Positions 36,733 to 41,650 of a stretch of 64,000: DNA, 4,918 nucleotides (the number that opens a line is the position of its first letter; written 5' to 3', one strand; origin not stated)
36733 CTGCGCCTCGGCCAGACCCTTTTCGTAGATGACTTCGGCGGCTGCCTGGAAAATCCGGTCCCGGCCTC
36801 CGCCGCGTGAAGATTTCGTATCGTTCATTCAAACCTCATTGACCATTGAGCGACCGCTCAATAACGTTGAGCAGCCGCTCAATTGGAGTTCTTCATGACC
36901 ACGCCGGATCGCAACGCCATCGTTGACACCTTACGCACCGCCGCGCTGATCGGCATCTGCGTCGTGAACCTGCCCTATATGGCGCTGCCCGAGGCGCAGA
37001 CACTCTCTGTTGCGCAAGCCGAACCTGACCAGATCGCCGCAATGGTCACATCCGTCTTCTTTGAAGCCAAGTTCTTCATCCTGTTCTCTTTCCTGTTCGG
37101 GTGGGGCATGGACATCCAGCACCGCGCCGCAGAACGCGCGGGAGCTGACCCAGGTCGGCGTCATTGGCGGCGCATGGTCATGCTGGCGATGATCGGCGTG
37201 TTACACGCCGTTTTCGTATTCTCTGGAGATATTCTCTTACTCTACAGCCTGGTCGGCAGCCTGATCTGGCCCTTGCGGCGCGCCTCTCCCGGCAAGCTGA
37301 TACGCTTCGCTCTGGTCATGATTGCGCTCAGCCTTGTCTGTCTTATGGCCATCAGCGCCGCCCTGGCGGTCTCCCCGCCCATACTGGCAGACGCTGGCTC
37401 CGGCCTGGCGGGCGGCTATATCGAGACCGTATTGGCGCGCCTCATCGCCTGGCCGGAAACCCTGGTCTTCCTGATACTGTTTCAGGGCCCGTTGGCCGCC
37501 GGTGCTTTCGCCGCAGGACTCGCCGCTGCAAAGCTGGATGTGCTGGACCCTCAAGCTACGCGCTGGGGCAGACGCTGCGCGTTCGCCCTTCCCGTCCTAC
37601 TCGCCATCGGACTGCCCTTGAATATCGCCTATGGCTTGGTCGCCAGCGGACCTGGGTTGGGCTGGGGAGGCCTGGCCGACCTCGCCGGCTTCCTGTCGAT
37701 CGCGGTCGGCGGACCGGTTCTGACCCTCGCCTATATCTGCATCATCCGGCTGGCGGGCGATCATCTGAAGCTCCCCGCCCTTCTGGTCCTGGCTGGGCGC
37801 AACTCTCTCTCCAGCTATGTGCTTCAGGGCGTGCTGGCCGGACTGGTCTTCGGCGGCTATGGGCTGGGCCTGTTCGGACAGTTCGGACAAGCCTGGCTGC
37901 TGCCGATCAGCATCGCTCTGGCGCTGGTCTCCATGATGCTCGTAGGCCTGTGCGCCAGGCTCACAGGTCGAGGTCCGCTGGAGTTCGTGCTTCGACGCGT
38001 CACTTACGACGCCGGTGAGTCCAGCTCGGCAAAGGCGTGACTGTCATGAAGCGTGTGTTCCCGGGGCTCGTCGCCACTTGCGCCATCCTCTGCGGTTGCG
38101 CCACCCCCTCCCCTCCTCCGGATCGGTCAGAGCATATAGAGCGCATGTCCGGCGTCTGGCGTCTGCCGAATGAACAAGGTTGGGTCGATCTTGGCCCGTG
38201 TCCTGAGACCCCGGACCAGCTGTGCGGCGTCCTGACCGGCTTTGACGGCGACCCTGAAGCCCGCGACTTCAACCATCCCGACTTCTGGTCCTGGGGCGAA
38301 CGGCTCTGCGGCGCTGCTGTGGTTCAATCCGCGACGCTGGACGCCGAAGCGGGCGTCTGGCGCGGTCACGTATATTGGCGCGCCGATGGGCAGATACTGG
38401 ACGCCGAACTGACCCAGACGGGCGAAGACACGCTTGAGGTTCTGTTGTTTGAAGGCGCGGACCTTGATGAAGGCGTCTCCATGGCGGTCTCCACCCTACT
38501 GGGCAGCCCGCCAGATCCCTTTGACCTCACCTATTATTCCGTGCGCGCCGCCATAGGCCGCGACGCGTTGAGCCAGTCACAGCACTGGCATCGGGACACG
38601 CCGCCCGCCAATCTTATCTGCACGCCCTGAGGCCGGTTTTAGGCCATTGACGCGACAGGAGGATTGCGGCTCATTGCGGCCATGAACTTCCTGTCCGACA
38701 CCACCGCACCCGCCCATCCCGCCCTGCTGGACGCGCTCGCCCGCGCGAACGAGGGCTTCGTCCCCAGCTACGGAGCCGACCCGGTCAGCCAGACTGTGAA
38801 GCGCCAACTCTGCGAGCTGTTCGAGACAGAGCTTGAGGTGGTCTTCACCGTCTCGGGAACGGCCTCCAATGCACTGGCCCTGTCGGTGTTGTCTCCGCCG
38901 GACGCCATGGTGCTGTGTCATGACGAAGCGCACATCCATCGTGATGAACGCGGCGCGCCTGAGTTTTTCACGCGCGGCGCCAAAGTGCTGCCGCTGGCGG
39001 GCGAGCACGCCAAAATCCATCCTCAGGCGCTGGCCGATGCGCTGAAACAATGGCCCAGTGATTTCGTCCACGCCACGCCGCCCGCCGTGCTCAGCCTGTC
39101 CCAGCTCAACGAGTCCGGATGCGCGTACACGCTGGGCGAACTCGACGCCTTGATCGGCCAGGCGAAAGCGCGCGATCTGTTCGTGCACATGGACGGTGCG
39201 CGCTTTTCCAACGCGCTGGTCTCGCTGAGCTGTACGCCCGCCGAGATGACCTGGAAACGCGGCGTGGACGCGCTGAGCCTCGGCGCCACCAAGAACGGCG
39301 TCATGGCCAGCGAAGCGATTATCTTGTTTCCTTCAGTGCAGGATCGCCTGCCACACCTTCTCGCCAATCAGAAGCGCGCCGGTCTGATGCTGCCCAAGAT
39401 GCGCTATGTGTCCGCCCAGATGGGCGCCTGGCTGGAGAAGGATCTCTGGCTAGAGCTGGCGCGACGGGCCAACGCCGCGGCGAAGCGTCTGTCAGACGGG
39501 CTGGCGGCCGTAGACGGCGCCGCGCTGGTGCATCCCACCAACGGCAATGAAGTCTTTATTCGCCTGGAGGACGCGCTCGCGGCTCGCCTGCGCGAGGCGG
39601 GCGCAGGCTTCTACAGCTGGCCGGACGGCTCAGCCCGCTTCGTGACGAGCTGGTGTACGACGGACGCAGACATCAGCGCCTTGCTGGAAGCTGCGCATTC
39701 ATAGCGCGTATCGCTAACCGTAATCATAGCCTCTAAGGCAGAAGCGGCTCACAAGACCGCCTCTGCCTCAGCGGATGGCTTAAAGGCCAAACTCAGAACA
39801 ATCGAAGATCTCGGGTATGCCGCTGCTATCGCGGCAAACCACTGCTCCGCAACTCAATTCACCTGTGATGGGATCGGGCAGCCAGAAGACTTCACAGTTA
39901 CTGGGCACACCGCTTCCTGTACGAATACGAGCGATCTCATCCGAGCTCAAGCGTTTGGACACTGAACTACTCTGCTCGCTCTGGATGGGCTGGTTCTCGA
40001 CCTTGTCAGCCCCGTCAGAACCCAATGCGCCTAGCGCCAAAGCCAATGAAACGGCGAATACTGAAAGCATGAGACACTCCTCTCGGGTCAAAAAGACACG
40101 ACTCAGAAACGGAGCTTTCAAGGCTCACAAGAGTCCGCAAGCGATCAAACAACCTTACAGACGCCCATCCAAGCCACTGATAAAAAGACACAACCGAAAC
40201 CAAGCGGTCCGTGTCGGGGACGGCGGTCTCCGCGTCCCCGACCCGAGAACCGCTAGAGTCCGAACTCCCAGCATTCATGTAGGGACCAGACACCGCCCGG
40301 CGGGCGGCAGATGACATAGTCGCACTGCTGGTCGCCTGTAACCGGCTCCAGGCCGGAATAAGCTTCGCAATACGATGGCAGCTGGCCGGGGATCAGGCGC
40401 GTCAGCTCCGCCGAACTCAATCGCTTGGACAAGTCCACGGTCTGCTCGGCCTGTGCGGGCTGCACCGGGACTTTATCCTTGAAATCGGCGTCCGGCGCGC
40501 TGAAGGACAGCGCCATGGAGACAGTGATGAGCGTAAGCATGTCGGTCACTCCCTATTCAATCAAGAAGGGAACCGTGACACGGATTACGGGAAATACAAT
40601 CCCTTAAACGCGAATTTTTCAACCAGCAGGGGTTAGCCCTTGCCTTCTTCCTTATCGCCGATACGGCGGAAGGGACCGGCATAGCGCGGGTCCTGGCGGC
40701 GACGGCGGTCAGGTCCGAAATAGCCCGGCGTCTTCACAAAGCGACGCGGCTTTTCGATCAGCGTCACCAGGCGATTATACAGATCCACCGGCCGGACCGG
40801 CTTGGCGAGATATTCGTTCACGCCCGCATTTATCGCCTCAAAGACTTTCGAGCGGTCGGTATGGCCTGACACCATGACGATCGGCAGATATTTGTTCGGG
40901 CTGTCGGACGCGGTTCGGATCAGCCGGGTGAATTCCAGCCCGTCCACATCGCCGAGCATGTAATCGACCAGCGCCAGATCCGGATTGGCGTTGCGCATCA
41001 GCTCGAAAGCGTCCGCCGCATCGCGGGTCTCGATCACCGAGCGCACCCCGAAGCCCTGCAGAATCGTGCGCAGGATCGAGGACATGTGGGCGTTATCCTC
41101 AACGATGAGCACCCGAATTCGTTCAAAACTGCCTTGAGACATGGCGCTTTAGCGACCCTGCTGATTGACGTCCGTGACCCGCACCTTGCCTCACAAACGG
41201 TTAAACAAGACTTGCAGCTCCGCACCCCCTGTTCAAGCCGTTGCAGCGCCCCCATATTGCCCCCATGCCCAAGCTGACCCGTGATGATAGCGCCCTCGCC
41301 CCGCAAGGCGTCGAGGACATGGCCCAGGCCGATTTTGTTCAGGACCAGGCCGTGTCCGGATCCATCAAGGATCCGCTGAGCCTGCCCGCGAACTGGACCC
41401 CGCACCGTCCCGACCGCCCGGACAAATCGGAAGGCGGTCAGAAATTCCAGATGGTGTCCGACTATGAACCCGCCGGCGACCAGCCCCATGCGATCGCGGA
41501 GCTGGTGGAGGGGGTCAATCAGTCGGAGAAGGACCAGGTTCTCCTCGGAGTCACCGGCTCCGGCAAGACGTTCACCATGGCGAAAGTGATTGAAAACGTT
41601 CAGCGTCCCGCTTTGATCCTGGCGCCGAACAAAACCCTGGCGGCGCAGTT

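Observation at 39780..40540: Tandem secreted four-Cys paralogs with a bacteriocin-leader-like motif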

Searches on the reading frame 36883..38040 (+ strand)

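Call 19: search_protein_families(library=pfam, proteins=[window:36883-38040:+])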
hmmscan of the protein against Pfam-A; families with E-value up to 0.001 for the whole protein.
window:36883-38040:+ (385 aa): 1 family
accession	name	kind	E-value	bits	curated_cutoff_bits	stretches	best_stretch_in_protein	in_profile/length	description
PF04235.18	DUF418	-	1.8e-18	67.5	23.6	1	234-375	19-161/163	Protein of unknown function (DUF418)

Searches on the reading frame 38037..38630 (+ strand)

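Call 19: search_protein_families(library=pfam, proteins=[window:38037-38630:+])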
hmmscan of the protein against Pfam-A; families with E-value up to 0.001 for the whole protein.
window:38037-38630:+ (197 aa): 1 family
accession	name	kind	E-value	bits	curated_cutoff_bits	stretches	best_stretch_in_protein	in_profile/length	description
PF09917.15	DUF2147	-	8e-06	26.9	27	1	39-135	1-95/112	Uncharacterized protein conserved in bacteria (DUF2147)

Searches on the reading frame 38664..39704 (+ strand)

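Call 19: search_protein_families(library=pfam, proteins=[window:38664-39704:+])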
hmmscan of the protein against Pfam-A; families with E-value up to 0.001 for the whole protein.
window:38664-39704:+ (346 aa): 1 family
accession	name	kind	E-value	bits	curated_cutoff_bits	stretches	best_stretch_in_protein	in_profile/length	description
PF01212.27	Beta_elim_lyase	-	1.8e-45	155.9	27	1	8-301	1-285/288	Beta-eliminating lyase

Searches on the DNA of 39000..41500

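Call 36: search_rna_families(source=window, start=39000, end=41500, threshold=evalue, max_evalue=1)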
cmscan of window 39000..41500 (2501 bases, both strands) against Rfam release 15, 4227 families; matches with E-value up to 1: 1.
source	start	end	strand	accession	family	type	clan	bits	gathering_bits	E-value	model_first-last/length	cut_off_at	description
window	40915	40983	-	RF00899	mir-235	Gene; miRNA;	-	22.2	75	0.54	1-77/77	no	mir-235 microRNA precursor family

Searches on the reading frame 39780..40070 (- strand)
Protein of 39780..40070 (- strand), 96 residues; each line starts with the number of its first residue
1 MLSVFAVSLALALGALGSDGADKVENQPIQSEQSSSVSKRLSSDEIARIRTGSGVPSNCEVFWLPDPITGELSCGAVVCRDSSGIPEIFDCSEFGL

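Call 4: search_protein_families(library=pfam, proteins=[window:39780-40070:-], max_evalue=10)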
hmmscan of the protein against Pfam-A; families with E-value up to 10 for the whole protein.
window:39780-40070:- (96 aa): 2 families
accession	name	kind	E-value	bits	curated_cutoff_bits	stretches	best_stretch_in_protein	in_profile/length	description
PF03453.22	MoeA_N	-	0.11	12.6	30.8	1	19-60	61-100/160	MoeA N-terminal region (domain I and II)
PF03242.18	LEA_3a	-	0.13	13.2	24.7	1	47-70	50-73/98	Late embryogenesis abundant protein (LEA_3a subfamily)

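Call 5: search_protein_families(library=ncbifam, proteins=[window:39780-40070:-], max_evalue=10)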
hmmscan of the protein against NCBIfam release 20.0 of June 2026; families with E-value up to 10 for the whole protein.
window:39780-40070:- (96 aa): 0 families

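Call 9: find_homologous_proteins(query=window:39780-40070:-, max_evalue=0.01)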
Query window:39780-40070:- (96 aa): 7 proteins with E <= 0.01 among 12 candidates.
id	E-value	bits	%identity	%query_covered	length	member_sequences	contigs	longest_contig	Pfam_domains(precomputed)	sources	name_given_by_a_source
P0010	1.6e-54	200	98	100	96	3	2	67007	-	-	-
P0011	4.9e-34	134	71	100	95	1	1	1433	-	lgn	-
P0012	3.3e-32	128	70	100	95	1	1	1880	-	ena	-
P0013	8.5e-31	124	64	100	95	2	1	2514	-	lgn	-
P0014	3.9e-29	119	62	100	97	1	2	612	-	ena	-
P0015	7.6e-28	114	58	100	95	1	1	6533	-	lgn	-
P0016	2.5e-24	103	78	67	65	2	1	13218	-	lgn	-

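Call 52: search_protein_families(library=padloc, proteins=[window:39780-40070:-], max_evalue=1)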
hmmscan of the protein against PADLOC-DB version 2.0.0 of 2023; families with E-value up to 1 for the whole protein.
window:39780-40070:- (96 aa): 0 families

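Call 54: find_encoding_contigs(protein=P0012, flank=3000, max_places=1)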
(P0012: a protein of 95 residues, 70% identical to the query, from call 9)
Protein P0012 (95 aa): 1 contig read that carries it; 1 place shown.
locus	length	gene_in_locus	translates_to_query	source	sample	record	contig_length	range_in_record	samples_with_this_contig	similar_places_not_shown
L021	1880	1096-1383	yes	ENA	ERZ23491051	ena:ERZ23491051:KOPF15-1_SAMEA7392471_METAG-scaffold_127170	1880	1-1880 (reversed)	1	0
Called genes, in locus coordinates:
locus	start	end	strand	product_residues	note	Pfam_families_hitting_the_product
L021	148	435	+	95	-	-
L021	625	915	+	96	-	-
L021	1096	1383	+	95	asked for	-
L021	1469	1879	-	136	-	?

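Call 55: find_encoding_contigs(protein=P0015, flank=4000, max_places=1)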
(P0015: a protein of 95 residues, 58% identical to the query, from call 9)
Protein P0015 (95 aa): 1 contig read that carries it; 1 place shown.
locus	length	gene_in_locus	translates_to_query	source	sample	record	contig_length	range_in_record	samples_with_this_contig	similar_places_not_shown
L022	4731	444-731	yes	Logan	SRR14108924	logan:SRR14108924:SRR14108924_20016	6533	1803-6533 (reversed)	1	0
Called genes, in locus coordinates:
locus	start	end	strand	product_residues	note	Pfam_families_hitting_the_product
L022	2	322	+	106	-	?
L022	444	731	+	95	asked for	-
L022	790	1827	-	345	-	PF01212:Beta_elim_lyase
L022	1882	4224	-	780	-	PF08376:NIT, PF00672:HAMP (weak), PF00015:MCPsignal, PF07238:PilZ (weak)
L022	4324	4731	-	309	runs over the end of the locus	-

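Call 56: find_encoding_contigs(protein=P0016, flank=4000, max_places=1)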
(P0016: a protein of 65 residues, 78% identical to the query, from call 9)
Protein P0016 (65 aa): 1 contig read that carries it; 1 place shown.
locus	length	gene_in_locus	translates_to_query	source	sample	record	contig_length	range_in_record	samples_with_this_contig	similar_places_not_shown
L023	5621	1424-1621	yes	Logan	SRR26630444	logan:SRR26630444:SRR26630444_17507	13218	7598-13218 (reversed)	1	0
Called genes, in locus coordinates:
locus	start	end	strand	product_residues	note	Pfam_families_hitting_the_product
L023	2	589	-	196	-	?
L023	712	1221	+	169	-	PF00072:Response_reg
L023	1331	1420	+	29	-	-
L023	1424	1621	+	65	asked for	-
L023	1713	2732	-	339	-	PF01212:Beta_elim_lyase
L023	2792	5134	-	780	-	PF08376:NIT, PF00672:HAMP (faint), PF00015:MCPsignal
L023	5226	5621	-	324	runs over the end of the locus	-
